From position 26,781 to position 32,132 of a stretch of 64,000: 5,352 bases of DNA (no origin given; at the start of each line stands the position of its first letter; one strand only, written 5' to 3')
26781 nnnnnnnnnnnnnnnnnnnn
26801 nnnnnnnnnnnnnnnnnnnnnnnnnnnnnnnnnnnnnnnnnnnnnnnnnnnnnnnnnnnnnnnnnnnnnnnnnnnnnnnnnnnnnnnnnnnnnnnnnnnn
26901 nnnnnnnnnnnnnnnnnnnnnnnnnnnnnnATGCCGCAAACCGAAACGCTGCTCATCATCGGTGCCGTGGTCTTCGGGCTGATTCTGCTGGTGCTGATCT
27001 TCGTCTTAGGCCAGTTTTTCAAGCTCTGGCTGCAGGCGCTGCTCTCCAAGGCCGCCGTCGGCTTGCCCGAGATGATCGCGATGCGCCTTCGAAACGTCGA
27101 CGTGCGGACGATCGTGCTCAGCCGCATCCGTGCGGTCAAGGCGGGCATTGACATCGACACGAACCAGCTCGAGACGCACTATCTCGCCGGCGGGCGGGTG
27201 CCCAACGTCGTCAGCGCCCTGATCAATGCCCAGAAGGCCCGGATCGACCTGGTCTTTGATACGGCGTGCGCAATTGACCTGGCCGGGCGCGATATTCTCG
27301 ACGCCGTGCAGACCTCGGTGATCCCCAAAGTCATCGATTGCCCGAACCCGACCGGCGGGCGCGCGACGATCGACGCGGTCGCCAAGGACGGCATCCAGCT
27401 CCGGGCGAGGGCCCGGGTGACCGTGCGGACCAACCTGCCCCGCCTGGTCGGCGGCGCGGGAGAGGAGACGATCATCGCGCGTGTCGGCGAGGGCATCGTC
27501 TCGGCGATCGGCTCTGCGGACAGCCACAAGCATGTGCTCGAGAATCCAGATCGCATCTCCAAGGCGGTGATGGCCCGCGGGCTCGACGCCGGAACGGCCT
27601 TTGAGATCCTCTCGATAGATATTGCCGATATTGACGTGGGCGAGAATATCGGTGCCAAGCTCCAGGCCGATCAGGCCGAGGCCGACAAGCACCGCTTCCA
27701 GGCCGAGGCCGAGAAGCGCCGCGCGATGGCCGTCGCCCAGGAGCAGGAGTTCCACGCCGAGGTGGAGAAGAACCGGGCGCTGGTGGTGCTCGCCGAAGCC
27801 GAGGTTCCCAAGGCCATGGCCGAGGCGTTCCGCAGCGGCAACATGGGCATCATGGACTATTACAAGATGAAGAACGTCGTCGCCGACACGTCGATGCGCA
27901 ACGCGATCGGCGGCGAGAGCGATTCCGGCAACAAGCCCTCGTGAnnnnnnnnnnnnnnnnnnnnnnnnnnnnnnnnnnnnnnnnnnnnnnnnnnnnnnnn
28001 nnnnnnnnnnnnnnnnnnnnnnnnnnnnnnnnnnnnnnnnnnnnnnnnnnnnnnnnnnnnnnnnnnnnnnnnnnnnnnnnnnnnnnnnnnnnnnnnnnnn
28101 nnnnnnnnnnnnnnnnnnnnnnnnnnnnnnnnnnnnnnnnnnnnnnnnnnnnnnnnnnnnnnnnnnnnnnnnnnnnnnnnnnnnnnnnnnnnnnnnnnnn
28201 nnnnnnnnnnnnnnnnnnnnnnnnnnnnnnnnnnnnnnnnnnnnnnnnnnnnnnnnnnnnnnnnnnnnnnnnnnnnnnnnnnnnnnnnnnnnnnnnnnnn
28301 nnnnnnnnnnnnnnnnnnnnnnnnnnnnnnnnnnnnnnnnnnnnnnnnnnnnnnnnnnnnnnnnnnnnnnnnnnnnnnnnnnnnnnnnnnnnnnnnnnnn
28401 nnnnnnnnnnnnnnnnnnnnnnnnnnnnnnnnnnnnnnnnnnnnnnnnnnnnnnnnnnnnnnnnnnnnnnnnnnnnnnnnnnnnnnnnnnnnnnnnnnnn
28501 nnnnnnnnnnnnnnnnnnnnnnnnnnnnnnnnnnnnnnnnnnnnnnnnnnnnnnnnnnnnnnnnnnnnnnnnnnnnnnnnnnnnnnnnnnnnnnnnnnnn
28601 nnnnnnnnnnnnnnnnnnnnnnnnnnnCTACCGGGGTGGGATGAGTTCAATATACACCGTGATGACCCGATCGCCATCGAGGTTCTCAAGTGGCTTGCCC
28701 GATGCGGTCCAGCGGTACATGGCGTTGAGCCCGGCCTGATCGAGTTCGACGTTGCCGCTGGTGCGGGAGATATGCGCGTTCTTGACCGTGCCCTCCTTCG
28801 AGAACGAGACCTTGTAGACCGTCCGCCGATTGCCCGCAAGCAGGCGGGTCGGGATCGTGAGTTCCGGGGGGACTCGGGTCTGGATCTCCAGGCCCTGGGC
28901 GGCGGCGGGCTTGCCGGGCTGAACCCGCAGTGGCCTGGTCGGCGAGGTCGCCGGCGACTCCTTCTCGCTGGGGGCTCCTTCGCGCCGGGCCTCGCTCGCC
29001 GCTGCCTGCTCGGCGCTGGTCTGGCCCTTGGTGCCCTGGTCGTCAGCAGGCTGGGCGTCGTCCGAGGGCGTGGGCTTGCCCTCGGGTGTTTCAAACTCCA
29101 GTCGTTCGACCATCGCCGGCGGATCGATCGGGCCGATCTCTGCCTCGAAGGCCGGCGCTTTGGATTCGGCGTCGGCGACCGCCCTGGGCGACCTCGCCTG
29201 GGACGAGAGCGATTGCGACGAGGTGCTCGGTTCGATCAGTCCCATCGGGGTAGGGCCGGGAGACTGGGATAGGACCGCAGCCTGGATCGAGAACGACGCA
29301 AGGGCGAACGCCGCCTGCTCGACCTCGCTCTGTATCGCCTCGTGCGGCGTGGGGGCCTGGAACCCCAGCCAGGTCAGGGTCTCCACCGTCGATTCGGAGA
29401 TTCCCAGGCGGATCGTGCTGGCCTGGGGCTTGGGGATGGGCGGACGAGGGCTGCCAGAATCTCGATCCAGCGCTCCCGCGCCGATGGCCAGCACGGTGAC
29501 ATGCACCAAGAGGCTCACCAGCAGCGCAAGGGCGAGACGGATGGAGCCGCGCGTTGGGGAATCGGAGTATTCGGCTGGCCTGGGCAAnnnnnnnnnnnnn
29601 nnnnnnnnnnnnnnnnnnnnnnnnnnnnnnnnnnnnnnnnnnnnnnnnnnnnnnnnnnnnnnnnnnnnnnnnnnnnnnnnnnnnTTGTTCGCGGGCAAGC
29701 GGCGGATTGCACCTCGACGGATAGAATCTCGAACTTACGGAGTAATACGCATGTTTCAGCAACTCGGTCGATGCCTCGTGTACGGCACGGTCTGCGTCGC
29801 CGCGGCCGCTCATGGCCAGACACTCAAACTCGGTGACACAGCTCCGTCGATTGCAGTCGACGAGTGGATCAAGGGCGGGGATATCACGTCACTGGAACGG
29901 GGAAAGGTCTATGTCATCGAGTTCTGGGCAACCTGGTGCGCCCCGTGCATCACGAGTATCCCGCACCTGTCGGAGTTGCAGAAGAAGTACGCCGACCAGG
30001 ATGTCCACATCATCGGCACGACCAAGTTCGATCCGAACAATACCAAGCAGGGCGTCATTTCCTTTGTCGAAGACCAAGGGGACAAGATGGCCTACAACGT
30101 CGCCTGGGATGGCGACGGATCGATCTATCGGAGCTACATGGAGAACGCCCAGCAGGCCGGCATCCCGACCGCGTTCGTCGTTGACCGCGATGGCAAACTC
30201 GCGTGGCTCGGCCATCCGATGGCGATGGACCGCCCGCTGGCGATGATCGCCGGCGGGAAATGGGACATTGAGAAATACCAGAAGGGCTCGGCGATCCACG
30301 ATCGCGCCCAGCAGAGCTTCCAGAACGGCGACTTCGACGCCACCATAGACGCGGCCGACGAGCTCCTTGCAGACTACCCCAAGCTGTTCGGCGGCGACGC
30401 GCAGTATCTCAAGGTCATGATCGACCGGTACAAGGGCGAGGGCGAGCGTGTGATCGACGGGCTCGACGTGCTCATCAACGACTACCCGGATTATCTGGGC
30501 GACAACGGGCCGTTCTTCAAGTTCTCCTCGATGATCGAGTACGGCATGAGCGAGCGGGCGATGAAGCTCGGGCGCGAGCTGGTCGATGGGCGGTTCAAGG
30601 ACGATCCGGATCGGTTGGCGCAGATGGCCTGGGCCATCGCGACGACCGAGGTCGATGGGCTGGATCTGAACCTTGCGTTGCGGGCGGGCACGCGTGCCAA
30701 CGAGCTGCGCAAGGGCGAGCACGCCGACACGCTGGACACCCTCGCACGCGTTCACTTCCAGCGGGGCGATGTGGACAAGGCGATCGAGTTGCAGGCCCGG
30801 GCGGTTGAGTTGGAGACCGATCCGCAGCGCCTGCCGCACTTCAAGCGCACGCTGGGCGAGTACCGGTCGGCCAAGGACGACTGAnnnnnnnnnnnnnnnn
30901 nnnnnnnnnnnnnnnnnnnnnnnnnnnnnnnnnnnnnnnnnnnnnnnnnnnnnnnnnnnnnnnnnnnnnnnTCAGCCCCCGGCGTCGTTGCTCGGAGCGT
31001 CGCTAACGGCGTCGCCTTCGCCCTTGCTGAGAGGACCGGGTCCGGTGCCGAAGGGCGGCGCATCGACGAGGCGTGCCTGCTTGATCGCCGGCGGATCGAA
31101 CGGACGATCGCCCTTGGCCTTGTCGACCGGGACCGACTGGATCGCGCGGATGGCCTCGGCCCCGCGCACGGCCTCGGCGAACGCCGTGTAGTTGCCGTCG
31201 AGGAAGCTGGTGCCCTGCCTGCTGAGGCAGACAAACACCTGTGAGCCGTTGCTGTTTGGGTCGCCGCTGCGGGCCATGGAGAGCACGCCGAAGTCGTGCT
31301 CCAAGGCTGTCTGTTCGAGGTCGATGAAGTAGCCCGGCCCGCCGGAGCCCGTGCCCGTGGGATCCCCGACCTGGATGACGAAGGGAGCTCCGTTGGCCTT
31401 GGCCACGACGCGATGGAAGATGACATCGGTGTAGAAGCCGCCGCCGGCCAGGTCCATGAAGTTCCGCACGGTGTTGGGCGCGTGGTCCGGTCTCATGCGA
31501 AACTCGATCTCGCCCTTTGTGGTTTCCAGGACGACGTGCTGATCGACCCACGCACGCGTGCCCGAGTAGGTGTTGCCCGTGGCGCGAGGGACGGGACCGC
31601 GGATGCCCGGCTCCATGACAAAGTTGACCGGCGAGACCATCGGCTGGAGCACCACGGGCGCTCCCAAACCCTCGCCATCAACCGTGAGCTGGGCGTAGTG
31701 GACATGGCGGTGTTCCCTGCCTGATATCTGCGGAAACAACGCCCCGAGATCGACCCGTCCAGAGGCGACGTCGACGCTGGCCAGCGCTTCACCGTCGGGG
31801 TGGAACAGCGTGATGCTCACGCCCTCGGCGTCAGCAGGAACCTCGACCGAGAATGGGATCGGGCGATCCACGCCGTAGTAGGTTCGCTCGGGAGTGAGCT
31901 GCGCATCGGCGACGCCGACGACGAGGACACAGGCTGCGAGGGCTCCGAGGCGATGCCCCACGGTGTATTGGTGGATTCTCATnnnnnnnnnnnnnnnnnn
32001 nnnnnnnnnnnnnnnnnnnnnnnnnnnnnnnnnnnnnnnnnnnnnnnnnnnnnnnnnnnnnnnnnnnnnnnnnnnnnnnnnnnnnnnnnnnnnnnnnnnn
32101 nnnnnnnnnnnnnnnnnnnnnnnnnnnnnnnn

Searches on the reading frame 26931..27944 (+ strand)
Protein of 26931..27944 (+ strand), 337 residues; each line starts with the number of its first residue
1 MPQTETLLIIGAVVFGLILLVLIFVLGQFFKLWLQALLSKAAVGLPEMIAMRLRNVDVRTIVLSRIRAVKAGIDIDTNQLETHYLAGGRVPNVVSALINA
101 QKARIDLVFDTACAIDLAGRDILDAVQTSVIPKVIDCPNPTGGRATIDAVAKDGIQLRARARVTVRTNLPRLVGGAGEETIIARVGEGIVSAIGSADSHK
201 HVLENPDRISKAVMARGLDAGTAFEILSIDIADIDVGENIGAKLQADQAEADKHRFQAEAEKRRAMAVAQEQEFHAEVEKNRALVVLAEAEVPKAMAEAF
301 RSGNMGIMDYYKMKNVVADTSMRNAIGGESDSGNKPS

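Call 53: search_protein_families(library=pfam, proteins=[window:26931-27944:+], max_evalue=0.0001)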
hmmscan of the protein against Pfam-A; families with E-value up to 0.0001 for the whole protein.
window:26931-27944:+ (337 aa): 1 family
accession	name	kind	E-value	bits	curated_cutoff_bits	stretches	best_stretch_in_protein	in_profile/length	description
PF12127.13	FloA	-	9.8e-151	501.7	34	1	15-329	4-313/314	Flotillin-like protein FloA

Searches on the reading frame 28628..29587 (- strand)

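Call 18: search_protein_families(library=pfam, proteins=[window:28628-29587:-], max_evalue=0.001)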
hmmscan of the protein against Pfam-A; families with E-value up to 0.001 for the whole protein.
window:28628-29587:- (319 aa): 1 family
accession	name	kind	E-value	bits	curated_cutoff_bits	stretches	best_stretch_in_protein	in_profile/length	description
PF13103.11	TonB_2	-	0.00013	22.4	22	1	234-292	7-64/85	TonB C terminal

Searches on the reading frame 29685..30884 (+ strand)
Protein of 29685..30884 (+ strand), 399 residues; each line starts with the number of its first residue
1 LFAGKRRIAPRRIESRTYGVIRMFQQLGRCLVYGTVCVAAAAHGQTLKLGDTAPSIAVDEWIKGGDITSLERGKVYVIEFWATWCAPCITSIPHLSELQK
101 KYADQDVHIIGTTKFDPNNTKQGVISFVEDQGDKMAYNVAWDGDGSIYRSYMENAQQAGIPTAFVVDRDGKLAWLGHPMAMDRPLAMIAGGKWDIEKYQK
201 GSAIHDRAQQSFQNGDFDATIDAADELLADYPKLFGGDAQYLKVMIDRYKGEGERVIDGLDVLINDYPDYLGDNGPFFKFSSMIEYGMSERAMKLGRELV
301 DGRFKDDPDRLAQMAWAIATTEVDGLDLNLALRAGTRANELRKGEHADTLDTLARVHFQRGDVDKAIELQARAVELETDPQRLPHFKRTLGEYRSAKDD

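Call 18: search_protein_families(library=pfam, proteins=[window:29685-30884:+], max_evalue=0.001)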
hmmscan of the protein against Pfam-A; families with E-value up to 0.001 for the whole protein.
window:29685-30884:+ (399 aa): 7 families
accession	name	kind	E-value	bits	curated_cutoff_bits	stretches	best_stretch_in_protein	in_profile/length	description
PF00578.27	AhpC-TSA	-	3e-15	56.7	26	1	50-174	2-123/124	AhpC/TSA family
PF08534.16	Redoxin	-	1.7e-14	54.3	26.6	1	49-175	2-131/148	Redoxin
PF13905.12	Thioredoxin_8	-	1.1e-06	29.3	27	1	73-171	1-93/94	Thioredoxin-like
PF00085.26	Thioredoxin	-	1.7e-06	28.4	23.5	1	74-109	19-53/103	Thioredoxin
PF13428.12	TPR_14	-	6.7e-06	26.7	23.5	0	348-377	2-31/44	Tetratricopeptide repeat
PF07719.23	TPR_2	-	9.9e-05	22.6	27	0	347-377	1-31/34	Tetratricopeptide repeat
PF13424.12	TPR_12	-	0.00024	21.7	30.1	0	331-376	29-74/77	Tetratricopeptide repeat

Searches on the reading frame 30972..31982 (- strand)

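Call 18: search_protein_families(library=pfam, proteins=[window:30972-31982:-], max_evalue=0.001)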
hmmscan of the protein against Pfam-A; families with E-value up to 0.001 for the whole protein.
window:30972-31982:- (336 aa): 1 family
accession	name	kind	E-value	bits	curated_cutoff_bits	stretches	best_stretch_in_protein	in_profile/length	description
PF00160.26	Pro_isomerase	-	3.5e-34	118.8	21.7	1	150-303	2-157/159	Cyclophilin type peptidyl-prolyl cis-trans isomerase/CLD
